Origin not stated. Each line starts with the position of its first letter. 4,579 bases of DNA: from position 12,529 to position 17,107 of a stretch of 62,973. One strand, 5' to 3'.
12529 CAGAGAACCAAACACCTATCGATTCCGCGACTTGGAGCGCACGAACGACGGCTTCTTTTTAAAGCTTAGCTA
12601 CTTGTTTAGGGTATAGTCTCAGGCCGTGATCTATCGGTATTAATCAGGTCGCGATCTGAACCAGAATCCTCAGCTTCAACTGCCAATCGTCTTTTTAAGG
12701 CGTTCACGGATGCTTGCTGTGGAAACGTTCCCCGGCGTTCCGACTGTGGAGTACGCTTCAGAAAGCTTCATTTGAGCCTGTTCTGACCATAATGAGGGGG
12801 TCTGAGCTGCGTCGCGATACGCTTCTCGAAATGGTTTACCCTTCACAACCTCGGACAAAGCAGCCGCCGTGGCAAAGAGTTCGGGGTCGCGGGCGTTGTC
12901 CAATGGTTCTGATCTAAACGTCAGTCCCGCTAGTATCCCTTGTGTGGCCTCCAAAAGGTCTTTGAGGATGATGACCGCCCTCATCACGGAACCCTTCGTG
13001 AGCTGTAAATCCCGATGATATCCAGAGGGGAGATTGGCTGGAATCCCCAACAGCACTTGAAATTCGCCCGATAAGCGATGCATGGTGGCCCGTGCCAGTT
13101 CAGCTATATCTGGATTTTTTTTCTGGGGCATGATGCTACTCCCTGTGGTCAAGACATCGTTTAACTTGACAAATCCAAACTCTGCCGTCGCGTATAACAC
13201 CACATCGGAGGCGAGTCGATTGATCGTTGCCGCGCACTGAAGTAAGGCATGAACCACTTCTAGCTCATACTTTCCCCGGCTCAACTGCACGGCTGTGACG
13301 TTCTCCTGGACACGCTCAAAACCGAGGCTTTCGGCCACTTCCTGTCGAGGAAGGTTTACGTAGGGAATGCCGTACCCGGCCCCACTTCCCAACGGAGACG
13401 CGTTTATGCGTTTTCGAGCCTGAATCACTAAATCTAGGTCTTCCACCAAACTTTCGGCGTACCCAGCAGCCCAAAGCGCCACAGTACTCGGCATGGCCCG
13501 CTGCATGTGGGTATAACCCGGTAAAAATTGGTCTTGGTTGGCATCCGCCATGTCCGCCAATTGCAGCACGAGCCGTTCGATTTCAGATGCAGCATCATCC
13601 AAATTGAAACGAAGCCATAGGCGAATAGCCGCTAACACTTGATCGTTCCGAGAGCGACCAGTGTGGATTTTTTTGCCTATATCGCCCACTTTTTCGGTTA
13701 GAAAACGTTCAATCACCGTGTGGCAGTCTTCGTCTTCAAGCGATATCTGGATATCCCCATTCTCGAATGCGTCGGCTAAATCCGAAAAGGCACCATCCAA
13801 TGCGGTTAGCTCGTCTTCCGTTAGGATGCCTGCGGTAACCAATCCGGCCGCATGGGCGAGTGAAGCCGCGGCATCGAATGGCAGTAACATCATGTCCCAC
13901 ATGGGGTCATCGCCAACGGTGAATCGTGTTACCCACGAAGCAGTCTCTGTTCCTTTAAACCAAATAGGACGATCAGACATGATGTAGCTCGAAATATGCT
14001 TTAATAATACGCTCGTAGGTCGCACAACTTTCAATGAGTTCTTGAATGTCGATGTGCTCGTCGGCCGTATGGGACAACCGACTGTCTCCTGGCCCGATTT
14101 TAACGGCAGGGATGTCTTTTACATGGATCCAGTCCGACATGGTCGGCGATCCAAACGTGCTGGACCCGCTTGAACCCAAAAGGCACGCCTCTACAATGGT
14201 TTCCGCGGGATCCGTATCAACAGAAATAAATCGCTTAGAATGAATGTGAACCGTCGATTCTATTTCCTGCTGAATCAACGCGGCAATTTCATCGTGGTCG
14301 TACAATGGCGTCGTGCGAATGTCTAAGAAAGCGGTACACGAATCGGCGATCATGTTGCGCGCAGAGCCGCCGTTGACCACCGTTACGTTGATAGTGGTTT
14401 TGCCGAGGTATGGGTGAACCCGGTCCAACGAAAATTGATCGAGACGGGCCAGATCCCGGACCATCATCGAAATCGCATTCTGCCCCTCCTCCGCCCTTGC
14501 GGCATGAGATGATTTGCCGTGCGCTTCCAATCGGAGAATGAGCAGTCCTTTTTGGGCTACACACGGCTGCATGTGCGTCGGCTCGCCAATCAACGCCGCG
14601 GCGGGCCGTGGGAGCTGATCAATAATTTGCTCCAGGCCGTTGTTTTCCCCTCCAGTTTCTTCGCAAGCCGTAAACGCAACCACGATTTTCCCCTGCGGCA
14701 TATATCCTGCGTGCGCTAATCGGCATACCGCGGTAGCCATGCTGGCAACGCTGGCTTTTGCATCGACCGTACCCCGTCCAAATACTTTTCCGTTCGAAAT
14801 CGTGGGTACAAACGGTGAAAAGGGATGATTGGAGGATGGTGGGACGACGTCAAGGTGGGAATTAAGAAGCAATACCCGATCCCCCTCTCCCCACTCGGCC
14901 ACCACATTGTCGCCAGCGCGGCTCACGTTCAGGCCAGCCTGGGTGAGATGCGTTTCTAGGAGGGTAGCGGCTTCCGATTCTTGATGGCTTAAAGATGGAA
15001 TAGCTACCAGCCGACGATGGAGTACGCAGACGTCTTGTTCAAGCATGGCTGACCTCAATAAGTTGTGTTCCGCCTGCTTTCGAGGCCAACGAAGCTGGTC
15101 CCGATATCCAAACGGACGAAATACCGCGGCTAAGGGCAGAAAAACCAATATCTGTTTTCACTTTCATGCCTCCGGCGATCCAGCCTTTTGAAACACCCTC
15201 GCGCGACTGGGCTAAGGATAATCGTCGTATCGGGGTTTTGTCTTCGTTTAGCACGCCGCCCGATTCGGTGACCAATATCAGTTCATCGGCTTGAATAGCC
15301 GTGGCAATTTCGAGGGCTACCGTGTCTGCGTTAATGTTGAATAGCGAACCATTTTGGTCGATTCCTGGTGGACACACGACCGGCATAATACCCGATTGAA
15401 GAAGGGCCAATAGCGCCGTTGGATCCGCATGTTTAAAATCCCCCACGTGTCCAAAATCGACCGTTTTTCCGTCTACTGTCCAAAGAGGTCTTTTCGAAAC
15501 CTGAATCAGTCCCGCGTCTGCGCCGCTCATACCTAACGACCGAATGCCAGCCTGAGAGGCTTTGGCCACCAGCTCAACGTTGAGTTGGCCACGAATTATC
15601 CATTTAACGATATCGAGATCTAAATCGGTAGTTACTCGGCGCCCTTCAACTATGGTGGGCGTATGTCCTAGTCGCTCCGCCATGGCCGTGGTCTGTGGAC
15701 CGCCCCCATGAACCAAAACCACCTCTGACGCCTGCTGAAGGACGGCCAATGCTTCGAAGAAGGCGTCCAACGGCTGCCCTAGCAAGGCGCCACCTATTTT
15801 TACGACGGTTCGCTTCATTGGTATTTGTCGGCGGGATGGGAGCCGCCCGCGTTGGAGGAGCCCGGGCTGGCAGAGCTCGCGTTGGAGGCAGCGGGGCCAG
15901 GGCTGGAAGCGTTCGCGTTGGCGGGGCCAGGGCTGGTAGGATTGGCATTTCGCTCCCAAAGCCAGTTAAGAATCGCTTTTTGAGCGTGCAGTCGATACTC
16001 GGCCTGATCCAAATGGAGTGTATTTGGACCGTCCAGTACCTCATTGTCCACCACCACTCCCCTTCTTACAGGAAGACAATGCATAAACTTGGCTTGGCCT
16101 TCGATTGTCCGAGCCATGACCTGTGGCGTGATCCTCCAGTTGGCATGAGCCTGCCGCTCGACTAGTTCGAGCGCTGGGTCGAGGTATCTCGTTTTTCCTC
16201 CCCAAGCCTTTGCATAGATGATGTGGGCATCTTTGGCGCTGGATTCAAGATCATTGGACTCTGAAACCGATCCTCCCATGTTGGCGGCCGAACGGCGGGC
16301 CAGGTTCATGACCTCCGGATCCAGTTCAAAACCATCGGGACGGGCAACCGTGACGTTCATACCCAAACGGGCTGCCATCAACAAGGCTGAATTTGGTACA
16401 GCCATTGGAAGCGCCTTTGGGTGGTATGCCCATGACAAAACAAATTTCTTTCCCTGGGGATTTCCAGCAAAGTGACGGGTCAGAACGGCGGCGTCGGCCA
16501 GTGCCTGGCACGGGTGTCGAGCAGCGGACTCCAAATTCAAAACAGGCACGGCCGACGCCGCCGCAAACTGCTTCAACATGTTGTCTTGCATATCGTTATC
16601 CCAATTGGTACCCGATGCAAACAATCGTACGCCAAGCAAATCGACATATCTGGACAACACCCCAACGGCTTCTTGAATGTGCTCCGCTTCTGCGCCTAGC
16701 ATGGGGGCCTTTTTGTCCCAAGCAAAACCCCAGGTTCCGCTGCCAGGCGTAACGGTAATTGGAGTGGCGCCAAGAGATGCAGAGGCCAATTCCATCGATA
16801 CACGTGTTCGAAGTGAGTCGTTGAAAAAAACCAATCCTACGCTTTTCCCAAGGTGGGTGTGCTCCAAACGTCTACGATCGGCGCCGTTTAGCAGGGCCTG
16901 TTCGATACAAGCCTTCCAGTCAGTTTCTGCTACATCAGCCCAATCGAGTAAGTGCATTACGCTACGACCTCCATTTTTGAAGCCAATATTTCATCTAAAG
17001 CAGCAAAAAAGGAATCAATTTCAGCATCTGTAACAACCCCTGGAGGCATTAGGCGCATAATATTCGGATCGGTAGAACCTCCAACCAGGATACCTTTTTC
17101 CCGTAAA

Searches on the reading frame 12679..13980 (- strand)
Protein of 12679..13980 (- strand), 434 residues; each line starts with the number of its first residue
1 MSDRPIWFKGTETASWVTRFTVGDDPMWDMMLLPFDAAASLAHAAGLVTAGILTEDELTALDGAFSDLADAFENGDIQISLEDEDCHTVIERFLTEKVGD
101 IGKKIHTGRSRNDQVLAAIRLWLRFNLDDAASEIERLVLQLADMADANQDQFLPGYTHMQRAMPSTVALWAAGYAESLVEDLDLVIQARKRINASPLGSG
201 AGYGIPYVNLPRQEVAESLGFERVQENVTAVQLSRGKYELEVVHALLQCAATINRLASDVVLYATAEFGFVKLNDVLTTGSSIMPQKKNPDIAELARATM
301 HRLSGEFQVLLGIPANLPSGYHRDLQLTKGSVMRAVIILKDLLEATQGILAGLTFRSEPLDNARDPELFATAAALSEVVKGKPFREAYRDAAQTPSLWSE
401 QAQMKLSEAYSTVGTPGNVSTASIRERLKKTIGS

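Call 4: search_protein_families(library=pfam, proteins=[window:12679-13980:-], max_evalue=0.01)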
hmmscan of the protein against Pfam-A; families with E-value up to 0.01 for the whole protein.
window:12679-13980:- (434 aa): 1 family
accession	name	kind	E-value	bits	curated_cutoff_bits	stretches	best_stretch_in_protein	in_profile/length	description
PF00206.25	Lyase_1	-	2e-52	179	27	1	38-302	30-309/312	Lyase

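Call 5: search_protein_families(library=ncbifam, proteins=[window:12679-13980:-], max_evalue=0.01)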
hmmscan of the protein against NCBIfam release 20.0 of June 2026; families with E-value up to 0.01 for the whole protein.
window:12679-13980:- (434 aa): 18 families
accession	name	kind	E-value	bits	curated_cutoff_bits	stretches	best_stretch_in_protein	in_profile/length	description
TIGR00838.1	argH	equivalog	1.1e-96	324.6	279.5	1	27-393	22-388/455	argininosuccinate lyase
NF008964.0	PRK12308.1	equivalog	9.1e-73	245.6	657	1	27-389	24-386/624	argininosuccinate lyase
NF005000.0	PRK06389.1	equivalog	1.8e-48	165.8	388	1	22-391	21-379/434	argininosuccinate lyase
NF002563.0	PRK02186.1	subfamily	8e-43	146.8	625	1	38-394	443-800/890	argininosuccinate lyase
NF052535.1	CoM_syn_XcbC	exception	4.3e-38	131.3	575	1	38-389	41-388/495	2-phosphosulfolactate phosphatase XcbC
NF005218.0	PRK06705.1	equivalog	3.2e-26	92.2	883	1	48-320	53-323/502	argininosuccinate lyase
TIGR00928.1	purB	equivalog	2.5e-23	82.6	326.2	1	90-361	76-348/436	adenylosuccinate lyase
TIGR02426.1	protocat_pcaB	equivalog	5.7e-22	78.1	355.75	1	49-308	37-293/338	3-carboxy-cis,cis-muconate cycloisomerase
NF006500.1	PRK08937.2-4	subfamily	6.9e-18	64.6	626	1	99-360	95-356/448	adenylosuccinate lyase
NF008909.0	PRK12273.1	subfamily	8.1e-14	51.3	510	1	105-303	137-342/474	aspartate ammonia-lyase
NF006554.0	PRK09053.1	equivalog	5.1e-13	48.6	595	1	99-293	97-291/453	3-carboxy-cis,cis-muconate cycloisomerase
NF004631.0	PRK05975.1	equivalog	1.7e-11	43.7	371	1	94-295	90-287/352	3-carboxy-cis,cis-muconate cycloisomerase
NF052536.2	CoM_syn_XcbD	exception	7.1e-10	38.2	600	1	131-295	127-291/443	3-sulfopropionylcysteine synthase XcbD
TIGR00839.1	aspA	equivalog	2.1e-09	36.9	681.2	1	105-300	132-334/468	aspartate ammonia-lyase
NF006764.0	PRK09285.1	equivalog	2.4e-09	36.1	446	1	82-334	86-344/456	adenylosuccinate lyase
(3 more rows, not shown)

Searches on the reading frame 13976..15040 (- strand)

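Call 4: search_protein_families(library=pfam, proteins=[window:13976-15040:-], max_evalue=0.01)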
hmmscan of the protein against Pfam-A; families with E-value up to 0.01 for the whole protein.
window:13976-15040:- (355 aa): 3 families
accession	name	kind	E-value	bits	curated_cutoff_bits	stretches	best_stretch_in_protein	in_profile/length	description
PF01546.33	Peptidase_M20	-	3e-29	102.9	24.6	1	58-347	1-205/206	Peptidase family M20/M25/M40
PF07687.19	M20_dimer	-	9e-21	74.3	21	1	161-262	1-101/107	Peptidase dimerisation domain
PF04389.22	Peptidase_M28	-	7.3e-07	29.5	21.3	1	45-130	1-69/193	Peptidase family M28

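Call 5: search_protein_families(library=ncbifam, proteins=[window:13976-15040:-], max_evalue=0.01)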
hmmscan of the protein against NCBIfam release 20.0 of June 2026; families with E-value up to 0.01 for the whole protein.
window:13976-15040:- (355 aa): 52 families (the best 25 are shown)
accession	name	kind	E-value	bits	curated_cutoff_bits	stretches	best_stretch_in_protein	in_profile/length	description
TIGR01910.1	DapE-ArgE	subfamily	3.3e-54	184.5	217.6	1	9-339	5-371/373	ArgE/DapE family deacylase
NF006365.0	PRK08588.1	subfamily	5.5e-47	160.9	289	1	9-351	14-382/383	succinyl-diaminopimelate desuccinylase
NF009555.0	PRK13004.1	equivalog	1e-46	159.6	321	2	2-258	15-277/399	YgeY family selenium metabolism-linked hydrolase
TIGR01900.1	dapE-gram_pos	equivalog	5.6e-46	157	304.2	1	2-344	3-348/351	succinyl-diaminopimelate desuccinylase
TIGR01892.1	AcOrn-deacetyl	equivalog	1.1e-44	153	297.7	1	9-345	4-364/365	acetylornithine deacetylase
NF009557.0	PRK13009.1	equivalog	1.3e-42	146.4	284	1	3-351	4-376/377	succinyl-diaminopimelate desuccinylase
NF005710.0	PRK07522.1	subfamily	7.6e-42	143.9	412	1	7-345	13-384/391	acetylornithine deacetylase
NF006399.0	PRK08651.1-2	equivalog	2.8e-38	132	381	2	4-203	6-216/405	succinyl-diaminopimelate desuccinylase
NF003367.0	PRK04443.1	equivalog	1.8e-37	129.5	363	1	6-347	11-343/349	[LysW]-lysine hydrolase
NF006402.0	PRK08651.1-5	equivalog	2.3e-34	119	369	1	6-344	7-362/369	succinyl-diaminopimelate desuccinylase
NF003474.0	PRK05111.1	equivalog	3.5e-34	118.3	460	1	29-349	40-380/383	acetylornithine deacetylase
TIGR03526.1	selenium_YgeY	hypoth_equivalog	3.2e-33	115.2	321.5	1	2-244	13-261/395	YgeY family selenium metabolism-linked hydrolase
NF006400.0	PRK08651.1-3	equivalog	2.3e-32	112.3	374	2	46-200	75-231/410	succinyl-diaminopimelate desuccinylase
TIGR01902.1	dapE-lys-deAc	subfamily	3.7e-32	111.9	163.1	1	9-349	4-337/340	N-acetyl-ornithine/N-acetyl-lysine deacetylase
TIGR01246.1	dapE_proteo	equivalog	5.6e-30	104.6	361.8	1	7-347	4-368/370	succinyl-diaminopimelate desuccinylase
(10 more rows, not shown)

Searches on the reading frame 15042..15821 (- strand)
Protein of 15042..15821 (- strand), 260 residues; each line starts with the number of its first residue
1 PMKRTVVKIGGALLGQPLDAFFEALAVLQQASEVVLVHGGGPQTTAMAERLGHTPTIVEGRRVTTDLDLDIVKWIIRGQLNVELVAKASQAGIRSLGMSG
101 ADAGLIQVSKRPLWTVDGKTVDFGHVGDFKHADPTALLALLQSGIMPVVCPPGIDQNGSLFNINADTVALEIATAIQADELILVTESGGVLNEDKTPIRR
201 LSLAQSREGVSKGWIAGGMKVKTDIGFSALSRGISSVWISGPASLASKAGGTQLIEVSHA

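Call 4: search_protein_families(library=pfam, proteins=[window:15042-15821:-], max_evalue=0.01)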
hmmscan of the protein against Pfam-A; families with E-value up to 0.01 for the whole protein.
window:15042-15821:- (260 aa): 1 family
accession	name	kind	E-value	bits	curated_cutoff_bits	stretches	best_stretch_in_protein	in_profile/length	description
PF00696.33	AA_kinase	-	6.4e-39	134.5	24.9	1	3-236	1-229/234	Amino acid kinase family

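Call 5: search_protein_families(library=ncbifam, proteins=[window:15042-15821:-], max_evalue=0.01)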
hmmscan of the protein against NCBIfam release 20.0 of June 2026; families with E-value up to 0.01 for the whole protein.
window:15042-15821:- (260 aa): 16 families
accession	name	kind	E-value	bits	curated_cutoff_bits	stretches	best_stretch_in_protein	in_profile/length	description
TIGR00761.1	argB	equivalog_domain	3.5e-57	193.6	151.3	1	5-239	2-231/231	acetylglutamate kinase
NF003387.0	PRK04531.1-2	equivalog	6.2e-34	117.2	426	1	3-246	37-273/441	acetylglutamate kinase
NF010659.0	PRK14058.1-1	equivalog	2.2e-31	109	223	1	6-239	3-246/267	[LysW]-aminoadipate kinase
NF010662.0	PRK14058.1-4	equivalog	7.1e-28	97.5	194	1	6-241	3-243/264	[LysW]-aminoadipate/[LysW]-glutamate kinase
NF010661.0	PRK14058.1-3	equivalog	7.1e-26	90.9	251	1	5-239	3-250/283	acetylglutamate/acetylaminoadipate kinase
NF003641.0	PRK05279.1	equivalog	1.6e-23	83.3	344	1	5-211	28-235/441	amino-acid N-acetyltransferase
NF003386.0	PRK04531.1-1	equivalog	8.1e-23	81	417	1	5-247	44-279/442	acetylglutamate kinase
TIGR01890.1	N-Ac-Glu-synth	equivalog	9.1e-22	77.6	202.85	1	5-206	20-222/429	amino-acid N-acetyltransferase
NF010660.0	PRK14058.1-2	equivalog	2.1e-14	54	241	1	6-241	3-241/249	[LysW]-aminoadipate/[LysW]-glutamate kinase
NF005159.0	PRK06635.2-3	equivalog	3.1e-07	29.8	379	1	134-196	125-191/406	aspartate kinase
NF009008.0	PRK12354.1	subfamily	3.1e-06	26.5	361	0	160-224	200-265/308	carbamate kinase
NF040647.1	IPPK_Arch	equivalog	3.8e-06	26.3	120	1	29-241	35-239/259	isopentenyl phosphate kinase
NF006926.0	PRK09411.1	equivalog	9.7e-05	21.7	416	0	154-200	191-237/297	carbamate kinase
TIGR00746.1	arcC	equivalog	0.0029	16.7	358.25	0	158-198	203-243/309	carbamate kinase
TIGR02076.1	pyrH_arch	equivalog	0.0063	16.1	158.05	0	165-195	118-148/222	UMP kinase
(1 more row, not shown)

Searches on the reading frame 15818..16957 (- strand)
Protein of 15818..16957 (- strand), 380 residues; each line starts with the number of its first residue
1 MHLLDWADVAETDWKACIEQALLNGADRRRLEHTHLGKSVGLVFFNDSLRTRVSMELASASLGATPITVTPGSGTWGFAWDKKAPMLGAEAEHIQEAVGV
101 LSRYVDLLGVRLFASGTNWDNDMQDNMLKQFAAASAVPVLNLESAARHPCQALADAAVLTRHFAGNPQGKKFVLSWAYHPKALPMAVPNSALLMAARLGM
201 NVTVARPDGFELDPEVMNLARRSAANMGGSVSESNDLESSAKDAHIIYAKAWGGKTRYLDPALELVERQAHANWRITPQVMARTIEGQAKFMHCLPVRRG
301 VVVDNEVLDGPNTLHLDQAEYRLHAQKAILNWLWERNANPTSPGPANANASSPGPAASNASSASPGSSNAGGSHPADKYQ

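Call 4: search_protein_families(library=pfam, proteins=[window:15818-16957:-], max_evalue=0.01)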
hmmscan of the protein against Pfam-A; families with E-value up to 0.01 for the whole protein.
window:15818-16957:- (380 aa): 2 families
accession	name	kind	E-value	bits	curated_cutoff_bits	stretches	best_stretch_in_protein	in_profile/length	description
PF00185.30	OTCace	-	5e-31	108.3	29.4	1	187-332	15-156/157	Aspartate/ornithine carbamoyltransferase, Asp/Orn binding domain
PF02729.26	OTCace_N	-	6.6e-25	88.4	29.9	1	2-159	2-146/148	Aspartate/ornithine carbamoyltransferase, carbamoyl-P binding domain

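Call 5: search_protein_families(library=ncbifam, proteins=[window:15818-16957:-], max_evalue=0.01)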
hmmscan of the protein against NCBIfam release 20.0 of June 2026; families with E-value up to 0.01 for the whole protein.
window:15818-16957:- (380 aa): 16 families
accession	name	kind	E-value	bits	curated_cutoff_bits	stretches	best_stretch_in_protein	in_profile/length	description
NF003384.0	PRK04523.1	equivalog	1.9e-118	395.4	288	1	2-336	5-335/336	N-acetylornithine carbamoyltransferase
NF001986.0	PRK00779.1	subfamily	5.8e-52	176.7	306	1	2-335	7-305/307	ornithine carbamoyltransferase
TIGR00658.1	orni_carb_tr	equivalog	7.5e-49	166.5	280.85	1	1-333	1-302/304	ornithine carbamoyltransferase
TIGR04384.1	putr_carbamoyl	exception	1.2e-40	139.7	500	1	37-342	38-315/330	putrescine carbamoyltransferase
NF011380.0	PRK14805.1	equivalog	1.4e-40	139.2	421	1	2-333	3-299/302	ornithine carbamoyltransferase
TIGR03316.1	ygeW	equivalog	9.5e-34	116.9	500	1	89-298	97-331/391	knotted carbamoyltransferase YgeW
NF005538.0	PRK07200.1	equivalog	2.5e-33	115.7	453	1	89-298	100-334/396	knotted carbamoyltransferase YgeW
NF003286.0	PRK04284.1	subfamily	2.1e-23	83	515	1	32-298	39-277/332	ornithine carbamoyltransferase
NF002470.0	PRK01713.1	equivalog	2.6e-23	83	545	1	24-297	37-277/334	ornithine carbamoyltransferase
NF011379.0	PRK14804.1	equivalog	3.6e-22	78.9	373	2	130-333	113-308/311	ornithine carbamoyltransferase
NF009213.0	PRK12562.1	subfamily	2.4e-20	73.2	559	1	2-297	8-277/334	ornithine carbamoyltransferase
NF002032.1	PRK00856.1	equivalog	5e-19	68.6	263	1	2-332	2-295/297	aspartate carbamoyltransferase catalytic subunit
TIGR00670.1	asp_carb_tr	equivalog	3.5e-16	59.2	236.95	1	2-333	2-302/304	aspartate carbamoyltransferase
NF008853.0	PRK11891.1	equivalog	1.3e-10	40.5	560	1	27-296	117-357/430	aspartate carbamoyltransferase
NF006046.0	PRK08192.1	equivalog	5.7e-08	32.4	512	1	27-319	35-302/339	aspartate carbamoyltransferase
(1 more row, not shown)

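Call 40: search_solved_structures(query=window:15818-16957:-, max_evalue=1e-20, show_alignments=4)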
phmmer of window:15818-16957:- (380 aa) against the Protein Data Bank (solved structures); distinct sequences matched with E-value up to 1e-20: 28.
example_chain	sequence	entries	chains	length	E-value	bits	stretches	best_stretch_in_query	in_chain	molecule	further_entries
3l02_A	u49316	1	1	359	4.5e-74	253.1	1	3-331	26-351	N-acetylornithine carbamoyltransferase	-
3m4n_A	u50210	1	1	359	1.2e-73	251.7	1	3-331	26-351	N-acetylornithine carbamoyltransferase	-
3l05_A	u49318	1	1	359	1.2e-73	251.7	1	3-331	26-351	N-acetylornithine carbamoyltransferase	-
3l06_A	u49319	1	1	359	1.6e-73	251.3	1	3-331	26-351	N-acetylornithine carbamoyltransferase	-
3kzc_A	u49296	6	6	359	2.2e-73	250.8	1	3-331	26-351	N-acetylornithine carbamoyltransferase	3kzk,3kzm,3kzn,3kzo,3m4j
3m5c_A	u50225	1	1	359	2.2e-73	250.8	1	3-331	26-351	N-acetylornithine carbamoyltransferase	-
3l04_A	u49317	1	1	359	2.2e-73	250.8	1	3-331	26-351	N-acetylornithine carbamoyltransferase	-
3m5d_A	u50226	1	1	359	3e-73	250.4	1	3-331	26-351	N-acetylornithine carbamoyltransferase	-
1js1_X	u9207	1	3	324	1.1e-44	156.3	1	26-334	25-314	Transcarbamylase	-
2g7m_X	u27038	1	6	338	1.8e-44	155.7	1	25-333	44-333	putative ornithine carbamoyltransferase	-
2fg6_X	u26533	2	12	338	1.8e-44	155.7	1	25-333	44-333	putative ornithine carbamoyltransferase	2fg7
1a1s_A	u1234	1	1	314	4.1e-33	118.3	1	36-331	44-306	ORNITHINE CARBAMOYLTRANSFERASE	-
1pvv_A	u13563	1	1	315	4.1e-33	118.3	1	36-331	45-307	Ornithine carbamoyltransferase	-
3gd5_A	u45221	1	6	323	4.7e-33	118.1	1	30-333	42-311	Ornithine carbamoyltransferase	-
2i6u_A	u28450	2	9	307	9.1e-32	113.9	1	38-336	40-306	Ornithine carbamoyltransferase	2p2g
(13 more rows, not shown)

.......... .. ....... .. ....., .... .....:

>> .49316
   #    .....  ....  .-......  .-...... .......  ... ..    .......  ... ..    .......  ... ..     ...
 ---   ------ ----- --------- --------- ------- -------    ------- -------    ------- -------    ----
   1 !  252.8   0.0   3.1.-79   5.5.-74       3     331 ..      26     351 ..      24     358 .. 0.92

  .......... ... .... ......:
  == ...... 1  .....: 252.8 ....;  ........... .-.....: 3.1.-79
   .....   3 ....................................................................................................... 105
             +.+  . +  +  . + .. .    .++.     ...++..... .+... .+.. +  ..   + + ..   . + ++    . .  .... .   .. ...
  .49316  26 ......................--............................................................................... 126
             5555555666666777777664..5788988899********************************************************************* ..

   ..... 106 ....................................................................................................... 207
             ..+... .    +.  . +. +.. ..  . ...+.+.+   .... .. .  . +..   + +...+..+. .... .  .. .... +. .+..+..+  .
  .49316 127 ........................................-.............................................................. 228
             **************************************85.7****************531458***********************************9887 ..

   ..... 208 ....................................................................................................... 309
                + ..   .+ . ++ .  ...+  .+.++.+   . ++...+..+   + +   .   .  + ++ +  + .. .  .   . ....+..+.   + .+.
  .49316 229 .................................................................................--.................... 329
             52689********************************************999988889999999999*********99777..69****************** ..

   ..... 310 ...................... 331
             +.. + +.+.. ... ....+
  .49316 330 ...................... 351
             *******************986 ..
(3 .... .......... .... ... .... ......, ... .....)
